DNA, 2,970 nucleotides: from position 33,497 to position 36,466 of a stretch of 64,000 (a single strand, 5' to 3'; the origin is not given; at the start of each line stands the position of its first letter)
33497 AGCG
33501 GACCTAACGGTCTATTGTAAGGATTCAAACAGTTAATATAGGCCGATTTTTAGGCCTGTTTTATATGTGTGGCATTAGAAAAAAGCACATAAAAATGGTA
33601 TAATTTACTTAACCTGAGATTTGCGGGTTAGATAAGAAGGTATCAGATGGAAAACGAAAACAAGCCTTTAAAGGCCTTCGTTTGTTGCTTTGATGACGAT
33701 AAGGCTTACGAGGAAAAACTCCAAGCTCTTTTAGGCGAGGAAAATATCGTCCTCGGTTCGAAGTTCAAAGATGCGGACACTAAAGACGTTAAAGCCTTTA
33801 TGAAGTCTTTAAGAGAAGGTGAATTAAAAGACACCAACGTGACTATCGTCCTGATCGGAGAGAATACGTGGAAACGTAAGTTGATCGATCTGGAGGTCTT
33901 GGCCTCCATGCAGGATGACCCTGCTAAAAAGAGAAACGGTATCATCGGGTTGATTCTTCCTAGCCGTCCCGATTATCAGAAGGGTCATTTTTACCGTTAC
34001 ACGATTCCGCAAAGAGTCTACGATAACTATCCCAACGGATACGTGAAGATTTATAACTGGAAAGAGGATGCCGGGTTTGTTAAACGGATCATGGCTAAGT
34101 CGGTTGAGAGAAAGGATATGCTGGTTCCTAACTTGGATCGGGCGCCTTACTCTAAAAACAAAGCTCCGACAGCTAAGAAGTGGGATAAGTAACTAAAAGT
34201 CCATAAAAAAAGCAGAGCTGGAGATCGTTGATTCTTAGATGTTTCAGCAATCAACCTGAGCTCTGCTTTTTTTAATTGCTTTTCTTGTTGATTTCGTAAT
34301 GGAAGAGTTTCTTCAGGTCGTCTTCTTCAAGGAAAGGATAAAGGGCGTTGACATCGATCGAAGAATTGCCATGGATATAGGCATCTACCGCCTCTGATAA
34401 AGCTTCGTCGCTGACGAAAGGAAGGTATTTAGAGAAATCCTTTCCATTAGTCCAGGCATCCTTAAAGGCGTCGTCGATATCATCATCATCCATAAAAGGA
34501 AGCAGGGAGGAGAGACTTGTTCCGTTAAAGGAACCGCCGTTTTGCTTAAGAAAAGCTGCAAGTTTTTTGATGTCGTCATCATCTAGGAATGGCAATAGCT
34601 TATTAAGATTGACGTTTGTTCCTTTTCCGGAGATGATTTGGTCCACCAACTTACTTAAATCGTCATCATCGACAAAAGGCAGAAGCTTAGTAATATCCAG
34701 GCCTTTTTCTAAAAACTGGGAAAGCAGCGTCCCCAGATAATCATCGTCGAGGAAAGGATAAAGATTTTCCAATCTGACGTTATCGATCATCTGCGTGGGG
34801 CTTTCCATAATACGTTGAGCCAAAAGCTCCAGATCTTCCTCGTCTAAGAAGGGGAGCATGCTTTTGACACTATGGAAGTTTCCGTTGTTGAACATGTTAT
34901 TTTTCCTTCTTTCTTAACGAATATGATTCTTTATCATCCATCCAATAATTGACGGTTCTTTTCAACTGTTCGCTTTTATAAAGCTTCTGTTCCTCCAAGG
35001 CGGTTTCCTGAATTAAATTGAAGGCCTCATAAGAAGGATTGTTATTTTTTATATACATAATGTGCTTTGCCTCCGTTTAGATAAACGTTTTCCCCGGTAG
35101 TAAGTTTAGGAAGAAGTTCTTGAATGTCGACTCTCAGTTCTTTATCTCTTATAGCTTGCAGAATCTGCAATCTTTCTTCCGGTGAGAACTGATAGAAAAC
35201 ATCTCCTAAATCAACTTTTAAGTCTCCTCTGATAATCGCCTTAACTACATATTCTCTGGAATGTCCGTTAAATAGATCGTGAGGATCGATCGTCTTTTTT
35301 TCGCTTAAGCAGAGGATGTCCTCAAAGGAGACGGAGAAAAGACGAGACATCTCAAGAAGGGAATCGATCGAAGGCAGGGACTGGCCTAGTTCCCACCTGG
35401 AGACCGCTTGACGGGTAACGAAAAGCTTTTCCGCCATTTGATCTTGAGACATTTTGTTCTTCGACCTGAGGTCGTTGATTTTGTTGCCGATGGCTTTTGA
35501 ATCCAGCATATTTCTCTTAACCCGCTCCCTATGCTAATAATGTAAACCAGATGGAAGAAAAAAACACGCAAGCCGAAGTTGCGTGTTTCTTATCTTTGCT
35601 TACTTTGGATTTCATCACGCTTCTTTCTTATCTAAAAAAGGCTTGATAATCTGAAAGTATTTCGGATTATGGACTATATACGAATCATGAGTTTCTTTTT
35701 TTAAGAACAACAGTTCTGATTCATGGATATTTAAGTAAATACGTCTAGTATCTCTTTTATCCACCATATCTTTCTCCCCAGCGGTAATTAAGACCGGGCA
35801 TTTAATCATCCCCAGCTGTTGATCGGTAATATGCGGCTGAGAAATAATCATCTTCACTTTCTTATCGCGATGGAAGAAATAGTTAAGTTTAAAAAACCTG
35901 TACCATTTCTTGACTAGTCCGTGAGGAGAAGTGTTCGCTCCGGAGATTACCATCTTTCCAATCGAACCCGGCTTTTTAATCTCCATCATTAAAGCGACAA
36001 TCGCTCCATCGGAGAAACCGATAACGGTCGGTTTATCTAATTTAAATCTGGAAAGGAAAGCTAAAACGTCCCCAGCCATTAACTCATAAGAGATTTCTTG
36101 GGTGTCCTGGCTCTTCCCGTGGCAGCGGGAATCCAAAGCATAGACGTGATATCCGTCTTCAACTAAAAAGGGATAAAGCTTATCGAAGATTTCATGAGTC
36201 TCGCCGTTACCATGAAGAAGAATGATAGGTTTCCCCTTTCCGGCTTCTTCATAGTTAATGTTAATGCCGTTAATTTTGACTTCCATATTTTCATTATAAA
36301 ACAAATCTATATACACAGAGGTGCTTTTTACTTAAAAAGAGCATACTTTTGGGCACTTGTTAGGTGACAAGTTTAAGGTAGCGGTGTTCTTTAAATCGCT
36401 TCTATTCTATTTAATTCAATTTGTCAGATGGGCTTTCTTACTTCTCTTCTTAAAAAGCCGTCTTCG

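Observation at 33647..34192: Orphan ThsB-like TIR-domain protein without a ThsA-type effector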

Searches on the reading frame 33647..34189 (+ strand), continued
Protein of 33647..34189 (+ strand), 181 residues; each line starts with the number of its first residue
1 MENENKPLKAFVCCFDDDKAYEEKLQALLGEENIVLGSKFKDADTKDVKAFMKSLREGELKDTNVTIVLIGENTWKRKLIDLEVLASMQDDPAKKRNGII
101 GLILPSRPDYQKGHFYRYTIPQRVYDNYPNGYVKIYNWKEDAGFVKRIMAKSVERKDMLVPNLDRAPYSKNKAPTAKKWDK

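Call 86: search_dna_similar(query=window:33647-34189:+, collection=plasmids, mode=protein, max_evalue=0.001, max_rows=12)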
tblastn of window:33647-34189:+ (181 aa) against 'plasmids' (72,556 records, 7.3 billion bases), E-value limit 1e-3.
Records with a match: 95; places in all: 99; records where one place covers at least 80% of the query: 8.
Best place of each record, by identity: <60% 95.
By first word of the organism name: Klebsiella 38; Escherichia 20; Enterobacter 11; Citrobacter 7; Acinetobacter 4; Aeromonas 3; Aureispira 1; Bacillus 1; Mesorhizobium 1; Aliarcobacter 1; and 8 more.
By predicted mobility (MOB-suite, as given by PLSDB): non-mobilizable 49; conjugative 40; mobilizable 6.
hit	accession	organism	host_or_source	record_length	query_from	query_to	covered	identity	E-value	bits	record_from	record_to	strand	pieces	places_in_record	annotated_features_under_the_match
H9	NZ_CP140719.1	Acinetobacter johnsonii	Homo sapiens,mixed culture,urine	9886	10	180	94%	34.7%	4e-29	119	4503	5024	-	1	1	TIR domain-containing protein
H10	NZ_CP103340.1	Acinetobacter baumannii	Homo sapiens,metagenomic assembly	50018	10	180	94%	34.7%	6e-29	119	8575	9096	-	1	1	TIR domain-containing protein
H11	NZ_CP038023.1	Acinetobacter radioresistens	bacterial culture,soil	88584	10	180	94%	34.7%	8e-29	118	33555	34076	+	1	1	TIR domain-containing protein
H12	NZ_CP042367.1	Acinetobacter pittii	Homo sapiens,Whole organism,clinical ...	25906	10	179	94%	34.9%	9e-29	118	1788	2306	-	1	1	TIR domain-containing protein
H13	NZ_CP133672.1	Aureispira sp. CCB-E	Monoculture,Seagrass (Zostera sp.) ...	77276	9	179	94%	31.6%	4e-24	105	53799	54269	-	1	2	TIR domain-containing protein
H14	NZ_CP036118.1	Bacillus mycoides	cell culture,soil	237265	9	179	94%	28.2%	1e-8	61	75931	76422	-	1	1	TIR domain-containing protein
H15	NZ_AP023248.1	Mesorhizobium sp. 131-2-1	Lotus japonicus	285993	18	162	80%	29.3%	4e-11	67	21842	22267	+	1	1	TIR domain-containing protein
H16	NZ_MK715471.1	Aliarcobacter cryaerophilus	Greenshell mussel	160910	9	142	74%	28.7%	8e-8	58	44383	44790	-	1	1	TIR domain-containing protein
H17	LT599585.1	Pseudomonas veronii 1YdBTEX2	-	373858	32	139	60%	34.3%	3e-11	68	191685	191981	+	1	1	hypothetical protein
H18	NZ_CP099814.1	Yersinia ruckeri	Salmo salar,salmon tissue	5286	9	165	87%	22.8%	3e-6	54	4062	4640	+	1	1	TIR domain-containing protein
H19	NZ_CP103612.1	Enterobacter cloacae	Homo sapiens,blood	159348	9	140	73%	25.5%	6e-5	50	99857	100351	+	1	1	TIR domain-containing protein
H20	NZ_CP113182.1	Klebsiella pneumoniae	chicken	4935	9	140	73%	25.0%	3e-5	50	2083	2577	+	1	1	TIR domain-containing protein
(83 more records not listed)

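Call 87: get_annotated_region(hit=H9, flank=4000)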
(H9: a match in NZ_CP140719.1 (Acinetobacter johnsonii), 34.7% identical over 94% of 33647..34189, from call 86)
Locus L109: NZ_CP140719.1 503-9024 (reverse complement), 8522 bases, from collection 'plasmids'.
description: Acinetobacter johnsonii strain FAHZZU3110hy plasmid pFAHZZU3110hy-5, complete sequence
organism: Acinetobacter johnsonii (NCBI taxid 40214)
taxonomy: Bacteria; Pseudomonadota; Gammaproteobacteria; Moraxellales; Moraxellaceae; Acinetobacter; Acinetobacter johnsonii
host: -; source: Homo sapiens,mixed culture,urine; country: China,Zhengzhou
typing (MOB-suite, as given by PLSDB): non-mobilizable; replicon rep_cluster_1233
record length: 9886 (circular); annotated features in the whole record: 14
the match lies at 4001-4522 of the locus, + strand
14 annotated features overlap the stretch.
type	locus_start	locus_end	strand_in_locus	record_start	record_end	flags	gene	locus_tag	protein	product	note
CDS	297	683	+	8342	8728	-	-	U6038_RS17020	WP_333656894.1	hypothetical protein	-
CDS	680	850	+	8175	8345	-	-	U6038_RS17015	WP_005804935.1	hypothetical protein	-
CDS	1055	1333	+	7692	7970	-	-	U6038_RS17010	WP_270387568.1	type II toxin-antitoxin system RelE/ParE family toxin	-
CDS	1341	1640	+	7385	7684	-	-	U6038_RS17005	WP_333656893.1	HigA family addiction module antitoxin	-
CDS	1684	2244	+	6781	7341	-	-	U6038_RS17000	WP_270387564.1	TIR domain-containing protein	-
CDS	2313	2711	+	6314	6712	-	-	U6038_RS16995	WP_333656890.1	TIR domain-containing protein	-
CDS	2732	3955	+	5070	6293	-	-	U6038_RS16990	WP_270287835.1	tetratricopeptide repeat-containing protein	-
CDS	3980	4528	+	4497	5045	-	-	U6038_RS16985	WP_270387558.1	TIR domain-containing protein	-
CDS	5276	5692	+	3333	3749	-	-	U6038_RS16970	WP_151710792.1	hypothetical protein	-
CDS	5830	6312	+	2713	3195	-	-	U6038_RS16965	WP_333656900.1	hypothetical protein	-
CDS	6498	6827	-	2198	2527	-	-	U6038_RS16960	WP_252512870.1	hypothetical protein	-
CDS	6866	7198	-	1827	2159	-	-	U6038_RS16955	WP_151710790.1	hypothetical protein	-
CDS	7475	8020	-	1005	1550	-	-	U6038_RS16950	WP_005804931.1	plasmid replication DNA-binding protein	-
CDS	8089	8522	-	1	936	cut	repM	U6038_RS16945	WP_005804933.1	replication initiation protein RepM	GO:0006270 - DNA replication initiation [Evidence IEA]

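Call 89: search_solved_structures(query=A4, max_evalue=0.1, show_alignments=5)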
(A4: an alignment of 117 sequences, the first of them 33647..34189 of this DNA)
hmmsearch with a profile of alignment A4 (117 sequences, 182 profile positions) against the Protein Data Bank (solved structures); distinct sequences matched with E-value up to 0.1: 4.
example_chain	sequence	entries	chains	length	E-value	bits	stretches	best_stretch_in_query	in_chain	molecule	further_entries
9b7d_A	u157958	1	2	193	1.9e-07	34.1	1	6-96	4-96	Putative cyclic ADP-D-ribose synthase ThsB1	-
6lhy_A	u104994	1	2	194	2e-07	34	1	6-96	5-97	DUF1863 domain-containing protein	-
9vyl_A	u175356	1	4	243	2.1e-05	27.4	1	19-116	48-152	Putative cyclic ADP-D-ribose synthase TIR1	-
8wcf_A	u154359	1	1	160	0.00029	23.7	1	4-93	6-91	Molecular chaperone Tir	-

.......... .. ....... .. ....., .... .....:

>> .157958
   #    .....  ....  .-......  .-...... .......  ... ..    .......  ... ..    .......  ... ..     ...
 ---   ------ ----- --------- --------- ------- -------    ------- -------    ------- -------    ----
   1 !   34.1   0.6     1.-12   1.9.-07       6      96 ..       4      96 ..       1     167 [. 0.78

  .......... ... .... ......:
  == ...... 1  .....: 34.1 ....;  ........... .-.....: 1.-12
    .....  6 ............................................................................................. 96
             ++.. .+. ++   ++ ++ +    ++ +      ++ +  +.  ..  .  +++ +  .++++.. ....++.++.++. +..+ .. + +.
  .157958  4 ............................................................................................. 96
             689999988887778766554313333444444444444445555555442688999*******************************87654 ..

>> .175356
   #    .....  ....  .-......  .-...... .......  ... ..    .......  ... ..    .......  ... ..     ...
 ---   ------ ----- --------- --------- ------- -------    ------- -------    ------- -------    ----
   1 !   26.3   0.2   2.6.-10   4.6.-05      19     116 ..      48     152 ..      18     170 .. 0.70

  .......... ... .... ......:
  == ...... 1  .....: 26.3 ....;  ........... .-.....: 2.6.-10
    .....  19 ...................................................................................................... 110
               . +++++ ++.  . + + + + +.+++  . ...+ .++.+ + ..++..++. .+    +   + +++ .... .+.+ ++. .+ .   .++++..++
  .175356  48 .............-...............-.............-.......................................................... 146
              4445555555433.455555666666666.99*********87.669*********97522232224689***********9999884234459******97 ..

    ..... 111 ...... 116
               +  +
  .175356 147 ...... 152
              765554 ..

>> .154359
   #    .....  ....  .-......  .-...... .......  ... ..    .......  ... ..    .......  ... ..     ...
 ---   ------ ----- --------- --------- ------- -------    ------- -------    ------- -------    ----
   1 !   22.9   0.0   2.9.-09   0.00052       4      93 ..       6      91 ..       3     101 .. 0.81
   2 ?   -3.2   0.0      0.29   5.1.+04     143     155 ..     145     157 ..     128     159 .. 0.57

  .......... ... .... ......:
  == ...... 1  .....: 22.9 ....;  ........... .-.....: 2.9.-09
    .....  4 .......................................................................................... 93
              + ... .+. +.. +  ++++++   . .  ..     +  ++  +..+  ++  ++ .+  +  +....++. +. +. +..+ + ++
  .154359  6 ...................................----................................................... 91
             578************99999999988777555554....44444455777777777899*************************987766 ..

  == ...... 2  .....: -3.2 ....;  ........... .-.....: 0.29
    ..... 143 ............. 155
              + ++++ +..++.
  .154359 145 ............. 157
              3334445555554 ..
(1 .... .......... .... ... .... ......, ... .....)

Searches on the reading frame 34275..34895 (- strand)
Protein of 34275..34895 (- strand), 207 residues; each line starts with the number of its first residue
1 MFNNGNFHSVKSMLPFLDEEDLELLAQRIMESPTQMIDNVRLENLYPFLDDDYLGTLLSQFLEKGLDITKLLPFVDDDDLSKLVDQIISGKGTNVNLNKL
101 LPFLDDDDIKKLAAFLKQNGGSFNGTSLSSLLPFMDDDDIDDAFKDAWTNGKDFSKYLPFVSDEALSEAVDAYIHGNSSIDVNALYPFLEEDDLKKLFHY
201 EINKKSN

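Call 3: search_protein_families(library=pfam, proteins=[window:34275-34895:-], max_evalue=1)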
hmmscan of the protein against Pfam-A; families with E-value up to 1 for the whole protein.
window:34275-34895:- (207 aa): 4 families
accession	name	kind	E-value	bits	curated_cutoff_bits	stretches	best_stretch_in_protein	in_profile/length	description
PF14203.11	TTRAP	-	6.1e-06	26.8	27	0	9-34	23-48/62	Putative transposon-transfer assisting protein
PF17886.7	ArsA_HSP20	-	0.056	13.5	22.5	0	13-25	9-21/63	HSP20-like domain found in ArsA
PF09274.16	ParG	-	0.098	13.3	21.4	1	63-103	4-41/76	ParG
PF07131.17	DUF1382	-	0.29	11.7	27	0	14-36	29-51/60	Protein of unknown function (DUF1382)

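Call 4: search_protein_families(library=padloc, proteins=[window:34275-34895:-], max_evalue=1)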
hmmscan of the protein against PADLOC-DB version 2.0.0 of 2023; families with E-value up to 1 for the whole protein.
window:34275-34895:- (207 aa): 1 family
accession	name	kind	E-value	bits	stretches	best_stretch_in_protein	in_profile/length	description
PDLC04111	JukA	-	0.028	11.9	0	69-94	12-37/250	-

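Call 9: search_protein_families(library=ncbifam, proteins=[window:34275-34895:-], max_evalue=0.1)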
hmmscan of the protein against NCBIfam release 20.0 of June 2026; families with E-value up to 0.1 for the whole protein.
window:34275-34895:- (207 aa): 0 families

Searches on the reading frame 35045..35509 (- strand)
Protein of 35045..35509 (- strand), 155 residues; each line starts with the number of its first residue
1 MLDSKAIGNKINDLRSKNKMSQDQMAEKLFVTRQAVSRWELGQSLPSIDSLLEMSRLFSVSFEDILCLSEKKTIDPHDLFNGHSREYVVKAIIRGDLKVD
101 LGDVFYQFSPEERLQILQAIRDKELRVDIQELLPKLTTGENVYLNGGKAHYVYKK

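Call 3: search_protein_families(library=pfam, proteins=[window:35045-35509:-], max_evalue=1)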
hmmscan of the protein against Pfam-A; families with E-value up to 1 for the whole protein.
window:35045-35509:- (155 aa): 14 families
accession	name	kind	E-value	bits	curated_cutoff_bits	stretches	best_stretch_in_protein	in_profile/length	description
PF01381.28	HTH_3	-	1.9e-11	44.3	23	1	13-64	3-54/55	Helix-turn-helix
PF12844.13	HTH_19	-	6.2e-07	29.7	30.2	1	8-61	1-54/64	Helix-turn-helix domain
PF13560.12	HTH_31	-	2.6e-05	24.9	27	1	8-60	3-56/64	Helix-turn-helix domain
PF13443.12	HTH_26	-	0.00061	20.4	22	1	10-66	1-58/63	Cro/C1-type HTH DNA-binding domain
PF22495.2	HTH_92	-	0.016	14.9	27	1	13-47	2-36/45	RsaL-like HTH domain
PF15612.11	WHIM1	-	0.022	14.8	19.1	1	105-119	16-30/46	WSTF, HB1, Itc1p, MBD9 motif 1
PF08279.18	HTH_11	-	0.024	14.9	25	1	15-38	11-34/55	HTH domain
PF15943.11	YdaS_toxin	-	0.025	14.8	30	1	21-40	10-29/65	Bacterial toxin YdaS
PF13384.12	HTH_23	-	0.031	14.6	24.6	1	15-39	13-37/50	Homeodomain-like domain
PF23057.1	RBD_ZCCHC3_1st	-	0.033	14.8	27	1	83-108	16-41/78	ZCCHC3, first RNA-binding domain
PF14549.12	P22_Cro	-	0.034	14.4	30.2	1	22-47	12-35/60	DNA-binding transcriptional regulator Cro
PF17762.8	HTH_ParB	-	0.043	14.4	22.6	0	10-37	11-38/102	ParB HTH domain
PF15731.11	MqsA_antitoxin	-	0.12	12.9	30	1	8-54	71-116/131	Antitoxin component of bacterial toxin-antitoxin system, MqsA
PF12802.13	MarR_2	-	0.2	12.3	27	1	18-38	19-39/61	MarR family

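Call 4: search_protein_families(library=padloc, proteins=[window:35045-35509:-], max_evalue=1)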
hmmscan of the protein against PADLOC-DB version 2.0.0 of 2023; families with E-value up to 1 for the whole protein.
window:35045-35509:- (155 aa): 16 families
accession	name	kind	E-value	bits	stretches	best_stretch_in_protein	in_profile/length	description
PDLC02926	HTH_VI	-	1.4e-09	36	1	7-73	2-68/92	-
PDLC03954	RmrA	-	1.7e-09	35.1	1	8-80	12-84/380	-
PDLC03945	RmrA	-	3.4e-09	34.4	1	7-62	3-58/394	-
PDLC03947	RmrA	-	8.9e-09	32.6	1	4-62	9-67/383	-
PDLC03952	RmrA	-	8e-08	29.5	1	7-56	23-72/395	-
PDLC03951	RmrA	-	1.3e-06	25.7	1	9-65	11-67/400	-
PDLC04775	PDC-M69A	-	3.1e-06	25.7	1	5-77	6-78/113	-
PDLC03944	RmrA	-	4.6e-06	23.9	1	5-57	5-57/384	-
PDLC03665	Control_protein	-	6.2e-05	21.2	1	7-67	9-70/77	control protein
PDLC03956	RmrA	-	0.00016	18.9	1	10-63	12-66/399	-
PDLC03955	RmrA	-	0.00017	19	1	15-61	29-75/371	-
PDLC03943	RmrA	-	0.00018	18.7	1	8-67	4-62/370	-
PDLC04142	capH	-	0.00036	19.5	1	4-66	4-66/103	capH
PDLC03949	RmrA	-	0.0022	14.9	1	14-60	10-56/363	-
PDLC03948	RmrA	-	0.0074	13.2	1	8-56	10-58/397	-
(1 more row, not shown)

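Call 9: search_protein_families(library=ncbifam, proteins=[window:35045-35509:-], max_evalue=0.1)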
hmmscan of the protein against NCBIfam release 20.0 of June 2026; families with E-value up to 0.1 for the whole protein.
window:35045-35509:- (155 aa): 17 families
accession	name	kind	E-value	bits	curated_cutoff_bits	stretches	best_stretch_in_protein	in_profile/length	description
NF041951.1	phage_RstR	subfamily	2.2e-12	47.2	80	1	7-73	3-68/108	RstR family transcriptional repressor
NF052239.1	antitox_spr1629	equivalog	7.7e-09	35.1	335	1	7-62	3-58/377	spr1629 family repressor/antitoxin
NF047948.1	male_kill_WMK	equivalog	1.4e-07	31.3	300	1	6-70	162-225/300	WO male-killing family protein Wmk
NF007408.0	PRK09943.1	equivalog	2.5e-07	30.5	211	1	5-110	6-116/185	HTH-type transcriptional regulator PuuR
NF003162.0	PRK04140.1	equivalog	1.1e-06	27.9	263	1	8-70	128-190/317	transcriptional regulator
TIGR03830.1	CxxCG_CxxCG_HTH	subfamily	2.2e-06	27.5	61.8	1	3-48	62-107/127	type II TA system antitoxin MqsA family protein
NF041575.1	antitoxPezA_Strep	equivalog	3.6e-06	27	290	1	7-76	2-69/158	type II toxin-antitoxin system antitoxin PezA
NF007257.0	PRK09706.1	subfamily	3.6e-06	26.8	101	1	3-76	2-75/135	transcriptional repressor DicA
TIGR03070.1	couple_hipB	subfamily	3.6e-05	23.6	71.65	1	5-56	1-52/58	type II toxin-antitoxin system Y4mF family antitoxin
NF047542.1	telomere_Tap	equivalog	0.00048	19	600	1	13-58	24-69/695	telomere-associated protein Tap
TIGR00270.2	TIGR00270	equivalog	0.00086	19.1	110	1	9-62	78-131/159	multiprotein bridging factor aMBF1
NF006015.0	PRK08154.1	subfamily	0.0039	16.4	204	1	6-75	30-99/314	anaerobic benzoate catabolism transcriptional regulator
NF058600.1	TransRegSco1979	equivalog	0.0044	16.1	350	1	7-60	9-62/280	Sco1979 family transcriptional regulator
NF033788.1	HTH_metalloreg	subfamily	0.011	15.5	55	0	103-127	3-28/77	metalloregulator ArsR/SmtB family transcription factor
NF040522.1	VC1465_fam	subfamily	0.016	15.3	70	1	12-43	2-33/111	VC1465 family Xer recombination activation factor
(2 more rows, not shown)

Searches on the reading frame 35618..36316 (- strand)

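Call 3: search_protein_families(library=pfam, proteins=[window:35618-36316:-], max_evalue=1)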
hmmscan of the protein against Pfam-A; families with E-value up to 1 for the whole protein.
window:35618-36316:- (233 aa): 6 families
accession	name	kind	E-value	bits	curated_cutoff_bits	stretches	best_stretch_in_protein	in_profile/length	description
PF00561.26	Abhydrolase_1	-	4.2e-19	69.6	25.8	1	29-143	1-118/245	alpha/beta hydrolase fold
PF12146.15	Hydrolase_4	-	1.1e-15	58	27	1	31-142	7-127/239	Serine aminopeptidase, S33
PF12697.13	Abhydrolase_6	-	7.1e-11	43.6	26.3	1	31-135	1-101/217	Alpha/beta hydrolase family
PF02230.22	Abhydrolase_2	-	0.0011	19.3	23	1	97-132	108-143/217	Phospholipase/Carboxylesterase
PF03959.19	FSH1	-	0.0038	17.4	21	1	98-199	105-188/211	Serine hydrolase (FSH1)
PF02129.25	Peptidase_S15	-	0.011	15.9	23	1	165-210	215-260/262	X-Pro dipeptidyl-peptidase (S15 family)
